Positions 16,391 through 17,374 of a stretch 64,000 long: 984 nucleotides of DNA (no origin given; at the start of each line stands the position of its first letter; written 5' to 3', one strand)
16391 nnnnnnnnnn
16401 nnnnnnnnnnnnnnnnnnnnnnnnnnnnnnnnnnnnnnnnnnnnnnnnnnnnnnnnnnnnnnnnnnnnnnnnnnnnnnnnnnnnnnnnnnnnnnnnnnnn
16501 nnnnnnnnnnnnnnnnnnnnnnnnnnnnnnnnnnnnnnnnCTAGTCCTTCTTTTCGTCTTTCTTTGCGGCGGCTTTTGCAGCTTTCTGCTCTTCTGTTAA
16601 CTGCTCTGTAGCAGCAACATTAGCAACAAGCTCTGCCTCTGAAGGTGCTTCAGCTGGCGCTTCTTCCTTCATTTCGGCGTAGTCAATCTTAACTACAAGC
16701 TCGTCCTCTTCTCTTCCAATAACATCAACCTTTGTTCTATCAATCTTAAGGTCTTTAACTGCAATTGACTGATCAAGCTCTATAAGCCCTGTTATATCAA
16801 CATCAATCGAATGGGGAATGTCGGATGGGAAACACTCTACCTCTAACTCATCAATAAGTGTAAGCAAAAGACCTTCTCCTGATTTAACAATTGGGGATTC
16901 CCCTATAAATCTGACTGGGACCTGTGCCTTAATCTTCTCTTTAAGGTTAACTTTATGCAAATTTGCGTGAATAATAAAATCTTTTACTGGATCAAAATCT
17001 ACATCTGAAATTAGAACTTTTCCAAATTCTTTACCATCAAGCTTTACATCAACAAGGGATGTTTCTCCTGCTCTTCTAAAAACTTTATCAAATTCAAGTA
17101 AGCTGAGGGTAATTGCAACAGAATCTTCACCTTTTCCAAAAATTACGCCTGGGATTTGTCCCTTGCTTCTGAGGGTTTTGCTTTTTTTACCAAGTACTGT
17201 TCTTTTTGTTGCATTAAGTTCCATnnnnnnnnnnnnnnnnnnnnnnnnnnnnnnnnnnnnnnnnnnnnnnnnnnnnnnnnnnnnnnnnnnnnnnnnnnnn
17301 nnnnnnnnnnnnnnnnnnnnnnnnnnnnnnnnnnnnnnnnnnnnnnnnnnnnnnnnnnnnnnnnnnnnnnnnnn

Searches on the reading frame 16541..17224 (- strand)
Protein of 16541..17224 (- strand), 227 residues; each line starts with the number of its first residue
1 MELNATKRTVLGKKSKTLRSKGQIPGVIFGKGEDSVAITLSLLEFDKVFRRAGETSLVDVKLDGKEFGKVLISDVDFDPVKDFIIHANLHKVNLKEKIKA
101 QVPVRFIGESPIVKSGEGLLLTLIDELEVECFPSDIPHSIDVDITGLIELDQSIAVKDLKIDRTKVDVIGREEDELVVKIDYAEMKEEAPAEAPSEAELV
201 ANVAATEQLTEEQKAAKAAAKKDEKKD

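Call 63: search_protein_families(library=pfam, proteins=[window:16541-17224:-], max_evalue=0.00001)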
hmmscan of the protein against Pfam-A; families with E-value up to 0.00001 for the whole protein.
window:16541-17224:- (227 aa): 2 families
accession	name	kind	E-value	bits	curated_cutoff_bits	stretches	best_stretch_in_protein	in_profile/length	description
PF01386.24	Ribosomal_L25p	-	5.2e-21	75.3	23.6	1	3-88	1-81/82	Ribosomal L25p family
PF14693.11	Ribosomal_TL5_C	-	1.2e-18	67.7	27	1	97-181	1-81/84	Ribosomal protein TL5, C-terminal domain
